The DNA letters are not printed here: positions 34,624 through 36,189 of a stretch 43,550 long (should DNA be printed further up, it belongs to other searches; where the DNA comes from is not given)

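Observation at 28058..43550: N-glycosylation island predicting a methyl-branched 6-deoxyhexose built from a GDP-sugar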

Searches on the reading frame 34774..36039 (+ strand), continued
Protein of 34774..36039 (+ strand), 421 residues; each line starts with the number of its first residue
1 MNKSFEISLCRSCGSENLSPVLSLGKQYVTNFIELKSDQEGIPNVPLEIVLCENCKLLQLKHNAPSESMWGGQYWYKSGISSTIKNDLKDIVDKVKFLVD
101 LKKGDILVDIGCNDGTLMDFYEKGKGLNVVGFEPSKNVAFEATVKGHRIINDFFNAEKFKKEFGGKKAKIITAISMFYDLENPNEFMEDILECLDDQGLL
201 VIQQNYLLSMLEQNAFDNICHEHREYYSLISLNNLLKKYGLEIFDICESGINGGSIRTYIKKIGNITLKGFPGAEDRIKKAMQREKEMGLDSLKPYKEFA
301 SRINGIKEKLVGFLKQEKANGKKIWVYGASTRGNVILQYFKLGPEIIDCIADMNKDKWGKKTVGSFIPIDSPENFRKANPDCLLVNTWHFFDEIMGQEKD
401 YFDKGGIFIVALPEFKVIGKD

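Call 19: search_protein_families(library=ncbifam, proteins=[L001:18770-19936:+, L001:15417-16442:+, L001:14256-14975:+, L001:12332-13405:-], max_evalue=1e-10)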
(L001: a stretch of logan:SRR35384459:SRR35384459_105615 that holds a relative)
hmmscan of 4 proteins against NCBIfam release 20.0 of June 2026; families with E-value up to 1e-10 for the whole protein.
L001:18770-19936:+ (388 aa): 7 families
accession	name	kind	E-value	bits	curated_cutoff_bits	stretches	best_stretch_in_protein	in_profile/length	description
TIGR04181.1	NHT_00031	hypoth_equivalog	1.3e-101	340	420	1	2-364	1-359/359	LegC family aminotransferase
TIGR03588.1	PseC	equivalog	2.7e-89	299.8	423.5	1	1-383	1-380/380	UDP-4-amino-4,6-dideoxy-N-acetyl-beta-L-altrosamine transaminase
NF008687.0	PRK11706.1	equivalog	6.1e-79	265.5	375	1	1-382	1-373/375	dTDP-4-amino-4,6-dideoxygalactose transaminase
NF011936.0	PRK15407.1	equivalog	9.7e-69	232.1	423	1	12-384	47-437/440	lipopolysaccharide biosynthesis protein RfbH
TIGR02379.1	ECA_wecE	subfamily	1.2e-68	231.6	434.85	1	1-379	1-371/376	dTDP-4-amino-4,6-dideoxy-D-glucose transaminase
NF008658.2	PRK11658.1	equivalog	4e-66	223.2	631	1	2-384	5-378/379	UDP-4-amino-4-deoxy-L-arabinose aminotransferase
TIGR04427.1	PLP_DesI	equivalog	2.5e-56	191.5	650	1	20-380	41-380/390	dTDP-4-dehydro-6-deoxyglucose aminotransferase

L001:15417-16442:+ (341 aa): 6 families
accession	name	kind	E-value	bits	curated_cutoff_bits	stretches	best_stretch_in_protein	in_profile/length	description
TIGR01472.1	gmd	equivalog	1.6e-117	392.6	415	1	2-331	1-341/342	GDP-mannose 4,6-dehydratase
TIGR01181.1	dTDP_gluc_dehyt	equivalog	6e-28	97.9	365.1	1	40-326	40-309/321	dTDP-glucose 4,6-dehydratase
TIGR04180.1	EDH_00030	hypoth_equivalog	2.7e-23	82.5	475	1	5-315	2-296/297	NAD-dependent 4,6-dehydratase LegB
TIGR01179.1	galE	equivalog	7.1e-20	71.1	262.3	1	4-319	2-316/332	UDP-glucose 4-epimerase GalE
TIGR02622.1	CDP_4_6_dhtase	equivalog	1e-18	67.6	278.45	1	2-326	5-328/352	CDP-glucose 4,6-dehydratase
NF043036.1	ErythonDh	equivalog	2.3e-12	46.8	325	1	3-164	2-166/321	D-erythronate dehydrogenase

L001:14256-14975:+ (239 aa): 20 families
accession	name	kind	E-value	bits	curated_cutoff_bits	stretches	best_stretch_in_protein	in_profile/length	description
TIGR03992.1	Arch_glmU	subfamily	5.7e-37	127.5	292.1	1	5-230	2-225/393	bifunctional sugar-1-phosphate nucleotidylyltransferase/acetyltransferase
NF052502.1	man1P_GTase_Rv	exception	2.1e-34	119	440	1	5-224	2-222/352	mannose-1-phosphate guanylyltransferase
NF049965.1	GlMnHpPGnyltfHddC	equivalog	1.7e-31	109.6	300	1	5-188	2-175/221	D-glycero-D-manno-heptose 1-phosphate guanosyltransferase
TIGR02623.1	G1P_cyt_trans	equivalog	1.1e-29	103.7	300.25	2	104-225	116-241/255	glucose-1-phosphate cytidylyltransferase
NF041313.1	UDPGP_AglF_Halo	equivalog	6.7e-27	94.4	400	1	5-229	2-231/234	UTP--glucose-1-phosphate uridylyltransferase AglF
NF045761.1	NAMPUrTaseMurU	equivalog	4.1e-26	92.2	250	1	6-230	3-225/226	N-acetylmuramate alpha-1-phosphate uridylyltransferase MurU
TIGR01208.1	rmlA_long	equivalog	2.5e-22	79.2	320.25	1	6-230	2-232/353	glucose-1-phosphate thymidylyltransferase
NF041173.1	Sug_nt_acttase_Thmprot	equivalog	3.8e-18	65.6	600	1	6-192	3-180/405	bifunctional sugar-1-phosphate nucleotidylyltransferase/acetyltransferase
TIGR01207.1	rmlA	equivalog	5.3e-16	58.6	360.65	1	7-188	3-183/286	glucose-1-phosphate thymidylyltransferase RfbA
TIGR02091.1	glgC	equivalog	6.9e-15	55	424.9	1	6-189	3-208/364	glucose-1-phosphate adenylyltransferase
NF003670.0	PRK05293.1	equivalog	1.7e-14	53.6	470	1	6-194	7-211/382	glucose-1-phosphate adenylyltransferase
TIGR01173.1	glmU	equivalog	4.7e-14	52.1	366.85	1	6-189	3-182/452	bifunctional UDP-N-acetylglucosamine diphosphorylase/glucosamine-1-phosphate N-acetyltransferase GlmU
NF010935.0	PRK14355.1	equivalog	1.4e-12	47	718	1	5-186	5-184/459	bifunctional UDP-N-acetylglucosamine diphosphorylase/glucosamine-1-phosphate N-acetyltransferase GlmU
NF010934.1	PRK14354.1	equivalog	1.6e-12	46.7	450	1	6-185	2-177/447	bifunctional UDP-N-acetylglucosamine diphosphorylase/glucosamine-1-phosphate N-acetyltransferase GlmU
NF010940.0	PRK14360.1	equivalog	7.7e-12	44.5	602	1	7-197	5-197/452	bifunctional UDP-N-acetylglucosamine diphosphorylase/glucosamine-1-phosphate N-acetyltransferase GlmU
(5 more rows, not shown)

L001:12332-13405:- (357 aa): 16 families
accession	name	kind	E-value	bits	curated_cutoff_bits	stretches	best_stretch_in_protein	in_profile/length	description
TIGR01181.1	dTDP_gluc_dehyt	equivalog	4.6e-53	180.4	365.1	1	2-320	1-314/321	dTDP-glucose 4,6-dehydratase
TIGR04180.1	EDH_00030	hypoth_equivalog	7.4e-44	150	475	1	3-302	1-294/297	NAD-dependent 4,6-dehydratase LegB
TIGR02622.1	CDP_4_6_dhtase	equivalog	5.7e-36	124.4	278.45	1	2-323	6-336/352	CDP-glucose 4,6-dehydratase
TIGR01179.1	galE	equivalog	1.5e-35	122.6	262.3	1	2-186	1-183/332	UDP-glucose 4-epimerase GalE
NF007490.0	PRK10084.1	subfamily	2.2e-31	109.1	649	1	1-319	1-336/361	dTDP-glucose 4,6-dehydratase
NF007582.0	PRK10217.1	equivalog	4.4e-30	105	698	1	2-317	3-331/355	dTDP-glucose 4,6-dehydratase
TIGR01472.1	gmd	equivalog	3.5e-28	98.8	415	1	3-303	3-324/342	GDP-mannose 4,6-dehydratase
NF011728.1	PRK15181.1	equivalog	3.5e-22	78.9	760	1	2-260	17-283/348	Vi polysaccharide biosynthesis UDP-N-acetylglucosaminuronic acid C-4 epimerase TviC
TIGR02197.1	heptose_epim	equivalog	1.5e-21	76.9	274.6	1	3-316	1-312/316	ADP-glyceromanno-heptose 6-epimerase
NF007956.0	PRK10675.1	subfamily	3.5e-21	75.7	394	1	1-181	1-182/338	UDP-glucose 4-epimerase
NF043036.1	ErythonDh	equivalog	2.2e-18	66.5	325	1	1-158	1-158/321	D-erythronate dehydrogenase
TIGR03466.1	HpnA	hypoth_equivalog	1.3e-17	63.7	367.65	1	1-266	1-253/327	hopanoid-associated sugar epimerase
TIGR01214.1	rmlD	equivalog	2.5e-15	56.3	224.05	1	2-191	1-162/285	dTDP-4-dehydrorhamnose reductase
NF008872.0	PRK11908.1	equivalog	6.7e-13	48.4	294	1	2-257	3-265/349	bifunctional UDP-4-keto-pentose/UDP-xylose synthase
NF058621.1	DiazavRedAvaA7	equivalog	1.1e-12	48.2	400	1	1-265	1-254/304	3-diazoavenalumate denitrifying reductase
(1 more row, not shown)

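Call 22: find_homologous_proteins(query=L001:17085-18773:+, max_evalue=1e-10)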
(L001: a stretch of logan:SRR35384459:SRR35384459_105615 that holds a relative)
Query L001:17085-18773:+ (562 aa): 4911 proteins with E <= 1e-10 among 8000 candidates; the best 120 are listed.
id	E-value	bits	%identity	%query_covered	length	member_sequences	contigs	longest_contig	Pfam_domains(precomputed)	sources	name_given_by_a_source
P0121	0.0e+0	1233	100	98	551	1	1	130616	PF13489.13,PF08421.17,PF08484.18,PF14667.13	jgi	jgi:quercetin dioxygenase-like cupin family protein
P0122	0.0e+0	1231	100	98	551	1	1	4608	PF13489.13,PF08421.17,PF08484.18,PF14667.13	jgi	jgi:quercetin dioxygenase-like cupin family protein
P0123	0.0e+0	1027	81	100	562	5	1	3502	PF13489.13,PF08421.17,PF08484.18,PF14667.13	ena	-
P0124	1.4e-291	986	77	99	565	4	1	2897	PF13489.13,PF08421.17,PF08484.18,PF14667.13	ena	-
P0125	1.3e-286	970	78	99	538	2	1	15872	PF13489.13,PF08421.17,PF07883.18,PF08484.18,PF14667.13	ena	-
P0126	2.4e-275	933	76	99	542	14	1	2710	PF13489.13,PF08421.17,PF08484.18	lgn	-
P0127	8.3e-273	924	74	99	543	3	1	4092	PF13489.13,PF08421.17,PF07883.18,PF08484.18,PF14667.13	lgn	-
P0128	9.5e-264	894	70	100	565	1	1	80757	PF13489.13,PF08421.17,PF07883.18,PF08484.18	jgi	-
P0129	2.0e-221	755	81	72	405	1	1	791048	PF13489.13,PF08421.17,PF08484.18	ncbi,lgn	-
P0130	5.9e-219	746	69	85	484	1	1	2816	PF13489.13,PF08484.18,PF14667.13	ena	-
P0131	8.5e-214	729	78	72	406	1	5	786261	PF13489.13,PF08421.17,PF08484.18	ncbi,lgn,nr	ncbi:MAG: class I SAM-dependent methyltransferase [Candidatus Aenigmarchaeota archaeon]|nr:class I S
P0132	1.2e-211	722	77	72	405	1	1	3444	PF13489.13,PF08421.17,PF08484.18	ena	-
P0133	2.4e-210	718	76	72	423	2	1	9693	PF13489.13,PF08421.17,PF08484.18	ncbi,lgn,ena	-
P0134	5.7e-205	700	75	72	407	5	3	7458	PF13489.13,PF08421.17,PF08484.18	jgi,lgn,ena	-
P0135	1.2e-198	679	72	72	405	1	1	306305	PF13489.13,PF08421.17,PF08484.18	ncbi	-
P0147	9.2e-159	548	47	99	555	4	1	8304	PF13489.13,PF08421.17,PF07883.18,PF00190.29,PF08484.18,PF14667.13,PF08242.19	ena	-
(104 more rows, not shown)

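Call 43: search_solved_structures(query=L001:18330-18773:+, max_evalue=10, show_alignments=2)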
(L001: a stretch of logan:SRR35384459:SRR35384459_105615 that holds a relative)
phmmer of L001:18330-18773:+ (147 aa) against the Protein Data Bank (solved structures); distinct sequences matched with E-value up to 10: 22.
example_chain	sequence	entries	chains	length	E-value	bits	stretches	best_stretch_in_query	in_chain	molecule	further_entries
6ufi_A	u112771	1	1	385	8.6e-06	29.3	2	23-73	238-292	Cupin domain-containing protein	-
3s0m_A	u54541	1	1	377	1.4e-05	28.5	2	23-73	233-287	Oxalate decarboxylase oxdC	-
4met_A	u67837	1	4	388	1.6e-05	28.4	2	23-73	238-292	Oxalate decarboxylase OxdC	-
6tzp_A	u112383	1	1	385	3.1e-05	27.4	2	23-73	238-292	Oxalate decarboxylase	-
6l9i_A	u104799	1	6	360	3.4e-05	27.3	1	18-95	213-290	Oxalate decarboxylase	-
5vg3_A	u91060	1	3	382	4.3e-05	27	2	23-73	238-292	Oxalate decarboxylase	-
1j58_A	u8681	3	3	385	4.4e-05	27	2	23-73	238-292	YVRK PROTEIN | OXALATE DECARBOXYLASE OXDC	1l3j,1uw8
2uyb_A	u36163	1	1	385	4.4e-05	27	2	23-73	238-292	OXALATE DECARBOXYLASE OXDC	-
5hi0_A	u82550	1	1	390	0.00011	25.7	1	23-73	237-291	Oxalate decarboxylase OxdC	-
2uy9_A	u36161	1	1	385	0.00011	25.7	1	23-73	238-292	OXALATE DECARBOXYLASE OXDC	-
2uya_A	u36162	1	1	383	0.00014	25.4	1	23-73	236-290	OXALATE DECARBOXYLASE OXDC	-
2v09_A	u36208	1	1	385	0.00014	25.4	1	23-73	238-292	OXALATE DECARBOXYLASE OXDC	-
2uy8_A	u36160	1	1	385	0.0003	24.3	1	23-73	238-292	OXALATE DECARBOXYLASE OXDC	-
2vqa_A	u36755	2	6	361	0.0022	21.5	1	43-112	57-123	SLL1358 PROTEIN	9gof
2pa7_A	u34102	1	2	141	0.2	15.1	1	12-91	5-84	DTDP-6-deoxy-3,4-keto-hexulose isomerase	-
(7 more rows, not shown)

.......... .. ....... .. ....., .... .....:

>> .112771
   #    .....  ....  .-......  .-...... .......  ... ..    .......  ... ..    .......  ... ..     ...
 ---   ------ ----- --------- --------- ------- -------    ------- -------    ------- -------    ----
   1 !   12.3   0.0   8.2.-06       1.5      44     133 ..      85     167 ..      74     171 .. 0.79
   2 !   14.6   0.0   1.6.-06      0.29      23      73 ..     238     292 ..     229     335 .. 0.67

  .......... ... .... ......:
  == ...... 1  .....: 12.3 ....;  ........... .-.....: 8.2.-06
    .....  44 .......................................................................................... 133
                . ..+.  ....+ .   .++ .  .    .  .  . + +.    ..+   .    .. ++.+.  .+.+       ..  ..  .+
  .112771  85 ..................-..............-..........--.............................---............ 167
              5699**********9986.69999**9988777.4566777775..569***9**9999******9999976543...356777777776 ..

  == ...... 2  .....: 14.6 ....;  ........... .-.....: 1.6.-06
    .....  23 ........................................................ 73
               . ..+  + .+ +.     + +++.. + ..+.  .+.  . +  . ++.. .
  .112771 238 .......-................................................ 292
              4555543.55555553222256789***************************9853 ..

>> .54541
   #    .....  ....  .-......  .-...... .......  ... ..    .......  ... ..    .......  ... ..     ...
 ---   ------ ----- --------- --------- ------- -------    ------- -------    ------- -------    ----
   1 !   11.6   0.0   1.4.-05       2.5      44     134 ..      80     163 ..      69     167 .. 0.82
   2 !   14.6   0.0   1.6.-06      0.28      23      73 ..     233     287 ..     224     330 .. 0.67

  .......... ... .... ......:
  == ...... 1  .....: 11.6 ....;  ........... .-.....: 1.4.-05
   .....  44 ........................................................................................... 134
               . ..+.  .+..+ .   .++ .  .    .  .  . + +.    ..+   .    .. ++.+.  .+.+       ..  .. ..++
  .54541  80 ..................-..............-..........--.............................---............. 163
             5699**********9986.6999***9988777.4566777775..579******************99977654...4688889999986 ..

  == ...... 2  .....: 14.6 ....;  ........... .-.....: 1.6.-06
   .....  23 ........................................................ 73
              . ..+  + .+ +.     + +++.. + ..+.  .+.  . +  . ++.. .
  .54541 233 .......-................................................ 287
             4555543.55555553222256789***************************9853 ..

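Call 45: find_encoding_contigs(protein=P0147, flank=8000, max_places=1)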
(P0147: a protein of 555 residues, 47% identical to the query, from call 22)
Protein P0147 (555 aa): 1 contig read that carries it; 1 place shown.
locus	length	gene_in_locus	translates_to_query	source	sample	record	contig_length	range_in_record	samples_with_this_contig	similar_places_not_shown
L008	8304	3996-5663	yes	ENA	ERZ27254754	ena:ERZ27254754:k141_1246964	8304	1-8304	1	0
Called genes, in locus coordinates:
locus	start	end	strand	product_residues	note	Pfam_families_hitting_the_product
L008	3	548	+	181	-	?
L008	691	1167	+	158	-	PF00293:NUDIX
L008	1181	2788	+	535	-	PF08421:Methyltransf_13, PF13489:Methyltransf_23, PF08484:Methyltransf_14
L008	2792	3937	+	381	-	PF00155:Aminotran_1_2 (weak), PF01041:DegT_DnrJ_EryC1, PF00266:Aminotran_5 (weak), PF01053:Cys_Met_Meta_PP (weak), PF01212:Beta_elim_lyase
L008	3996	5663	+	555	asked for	PF08421:Methyltransf_13, PF13489:Methyltransf_23, PF08242:Methyltransf_12 (weak), PF08484:Methyltransf_14, PF14667:Polysacc_synt_C (weak), PF00190:Cupin_1 (faint), PF07883:Cupin_2 (faint)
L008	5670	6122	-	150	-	PF19480:DUF6016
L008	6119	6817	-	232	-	PF01966:HD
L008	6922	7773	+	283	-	PF01135:PCMT (faint), PF05050:Methyltransf_21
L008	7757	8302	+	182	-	?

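Call 46: find_encoding_contigs(protein=P0125, flank=10000, max_places=1)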
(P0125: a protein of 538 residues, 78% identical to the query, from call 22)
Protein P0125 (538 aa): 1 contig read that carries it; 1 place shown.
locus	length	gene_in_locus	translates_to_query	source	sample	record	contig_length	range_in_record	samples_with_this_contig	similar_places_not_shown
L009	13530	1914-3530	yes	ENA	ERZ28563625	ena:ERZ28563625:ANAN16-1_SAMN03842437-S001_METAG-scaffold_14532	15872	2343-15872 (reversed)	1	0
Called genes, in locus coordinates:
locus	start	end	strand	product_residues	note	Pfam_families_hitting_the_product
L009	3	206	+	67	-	?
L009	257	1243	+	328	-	PF01370:Epimerase, PF04321:RmlD_sub_bind (weak), PF05368:NmrA (weak), PF16363:GDP_Man_Dehyd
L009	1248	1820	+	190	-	PF07021:MetW, PF13489:Methyltransf_23, PF13847:Methyltransf_31, PF13649:Methyltransf_25, PF08241:Methyltransf_11, PF08242:Methyltransf_12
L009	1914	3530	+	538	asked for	PF08421:Methyltransf_13, PF13489:Methyltransf_23, PF08484:Methyltransf_14, PF14667:Polysacc_synt_C (weak), PF07883:Cupin_2 (weak)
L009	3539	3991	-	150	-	PF19480:DUF6016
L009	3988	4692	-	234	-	PF01966:HD (weak)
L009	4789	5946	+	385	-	PF00155:Aminotran_1_2, PF01041:DegT_DnrJ_EryC1, PF01053:Cys_Met_Meta_PP (weak)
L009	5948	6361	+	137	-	-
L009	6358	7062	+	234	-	-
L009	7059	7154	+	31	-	-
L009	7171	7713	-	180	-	PF00534:Glycos_transf_1 (faint)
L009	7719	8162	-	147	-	-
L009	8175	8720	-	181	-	PF00583:Acetyltransf_1, PF13508:Acetyltransf_7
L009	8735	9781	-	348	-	-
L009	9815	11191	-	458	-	PF01943:Polysacc_synt, PF13440:Polysacc_synt_3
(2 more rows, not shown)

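Call 52: predict_structure(alignment_id=A5)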
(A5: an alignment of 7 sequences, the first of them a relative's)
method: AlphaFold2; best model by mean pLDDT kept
length: 147 residues; sequences in the alignment: 7
mean_pLDDT: 78.9   pTM: 0.73
mean pLDDT of the five models: 78.9, 74.8, 65.9, 60.4, 50.4
residues with pLDDT >= 90: 54; 70-90: 51; 50-70: 31; < 50: 11
segments of 3 or more residues with pLDDT < 50: 1-11
pLDDT, mean of each block of 10 residues (from residue 1): 38 54 76 62 90 86 95 92 94 94 94 87 59 86 75
secondary structure, 60 per line:
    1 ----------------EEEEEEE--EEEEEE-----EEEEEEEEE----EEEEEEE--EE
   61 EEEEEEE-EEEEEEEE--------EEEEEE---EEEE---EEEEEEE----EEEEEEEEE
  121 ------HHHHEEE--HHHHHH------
elements in order: E17-23 E26-31 E37-45 E50-56 E59-67 E69-76 E85-90 E94-97 E101-107 E112-120 H127-130 E131-133 H136-141

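Call 54: fold_search(model_id=the predicted structure, library=pdb)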
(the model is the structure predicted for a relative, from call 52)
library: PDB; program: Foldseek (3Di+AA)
matches with E <= 10: 1896; with E <= 0.001: 795
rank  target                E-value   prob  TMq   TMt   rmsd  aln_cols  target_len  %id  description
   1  4yrd_B                7.5e-09  1.00  0.68  0.31   2.9       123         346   16  Crystal structure of CapF with inhibitor 3-isopropenyl-tropolone (released 2015-10-21)
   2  4yrd_A                1.2e-08  1.00  0.68  0.31   2.9       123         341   16  Crystal structure of CapF with inhibitor 3-isopropenyl-tropolone (released 2015-10-21)
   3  3st7                  1.9e-08  1.00  0.67  0.28   5.5       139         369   16  Crystal Structure of capsular polysaccharide assembling protein CapF from staphylococcus aureus (released 2012-02-15)
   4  2zkl                  2.0e-08  1.00  0.67  0.29   3.4       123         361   15  Crystal Structure of capsular polysaccharide assembling protein CapF from staphylococcus aureus (released 2009-03-31)
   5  3vhr                  2.2e-08  1.00  0.68  0.31   2.8       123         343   16  Crystal Structure of capsular polysaccharide assembling protein CapF from Staphylococcus aureus in space group C2221 (released 2012-02-15)
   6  4met_A                1.4e-07  1.00  0.65  0.27   3.0       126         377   19  Assigning the EPR Fine Structure Parameters of the Mn(II) Centers in Bacillus subtilis Oxalate Decarboxylase by Site-D (released 2014-03-05)
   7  7x85_A                1.8e-07  1.00  0.59  0.67   3.0       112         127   23  Crystal structure of chicken CENP-C Cupin domain (released 2023-03-15)
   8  6l9i_A                2.0e-07  1.00  0.62  0.29   3.0       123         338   23  Crystal Structure of Lactobacillus farciminis Oxalate Decarboxylase Formate Complex (released 2021-01-20)
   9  6ufi                  2.0e-07  1.00  0.63  0.26   6.2       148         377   17  W96Y Oxalate Decarboxylase (Bacillus subtilis) (released 2020-09-30)
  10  7x85_C                2.3e-07  1.00  0.59  0.67   3.0       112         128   23  Crystal structure of chicken CENP-C Cupin domain (released 2023-03-15)
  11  6tzp                  2.4e-07  1.00  0.64  0.26   6.1       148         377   20  W96F Oxalate Decarboxylase (B. subtilis) (released 2021-02-17)
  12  5vg3_B                2.7e-07  1.00  0.67  0.28   2.7       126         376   22  Structure of Oxalate Decarboxylase from Bacillus subtilis at pH 4.6 (released 2017-10-18)
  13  5flh_A                2.7e-07  1.00  0.60  0.47   7.5       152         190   17  Free state of Ni-quercetinase (released 2016-06-01)
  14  1uw8                  3.8e-07  1.00  0.63  0.26   5.9       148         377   16  CRYSTAL STRUCTURE OF OXALATE DECARBOXYLASE (released 2004-02-19)
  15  7x85_B                4.2e-07  1.00  0.57  0.64   2.6       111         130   22  Crystal structure of chicken CENP-C Cupin domain (released 2023-03-15)
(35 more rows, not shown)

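Call 56: search_solved_structures(query=L001:18770-19936:+, max_evalue=1e-30)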
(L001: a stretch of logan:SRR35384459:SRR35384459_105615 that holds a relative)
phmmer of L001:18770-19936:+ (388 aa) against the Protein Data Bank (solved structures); distinct sequences matched with E-value up to 1e-30: 53.
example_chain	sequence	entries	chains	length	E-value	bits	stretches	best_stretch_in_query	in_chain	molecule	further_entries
3bn1_A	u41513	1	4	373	1.1e-95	324.1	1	2-383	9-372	Perosamine synthetase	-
3dr7_A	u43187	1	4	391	1.3e-95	323.8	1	2-383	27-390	Putative perosamine synthetase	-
3dr4_A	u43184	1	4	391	8.9e-95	321.1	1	2-383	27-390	Putative perosamine synthetase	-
7b0m_AAA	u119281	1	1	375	2.2e-87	296.7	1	7-384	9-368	Sugar aminotransferase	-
7b0d_A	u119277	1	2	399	8.5e-75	255.3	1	20-384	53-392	Glutamine--scyllo-inositol transaminase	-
7n63_A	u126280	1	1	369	3.4e-64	220.4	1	18-376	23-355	Putative aminotransferase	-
3frk_A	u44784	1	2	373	2.5e-62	214.2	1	21-376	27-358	QdtB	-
1mdo_A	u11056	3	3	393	4.4e-55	190.4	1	2-385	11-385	ArnB aminotransferase | UDP-4-amino-4-deoxy-L-arabinose--oxoglutarate aminotransferase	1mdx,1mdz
8vr5_A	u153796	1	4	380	6.1e-55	189.9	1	1-382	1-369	DegT/DnrJ/EryC1/StrS aminotransferase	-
8vr3_A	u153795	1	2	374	6.5e-55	189.8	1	1-382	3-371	DegT/DnrJ/EryC1/StrS aminotransferase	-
7l7x_AAA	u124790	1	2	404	6.7e-55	189.8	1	29-382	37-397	DegT/DnrJ/EryC1/StrS aminotransferase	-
5u1z_A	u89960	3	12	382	1.4e-54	188.7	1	19-376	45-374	Putative aminotransferase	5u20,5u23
4oca_A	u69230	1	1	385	5.3e-54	186.8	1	2-379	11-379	UDP-4-amino-4-deoxy-L-arabinose--oxoglutarate aminotransferase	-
5u21_A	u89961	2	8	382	7.1e-54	186.4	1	19-376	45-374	Putative aminotransferase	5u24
9bgp_A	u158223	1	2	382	3e-53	184.3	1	1-384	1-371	aminotransferase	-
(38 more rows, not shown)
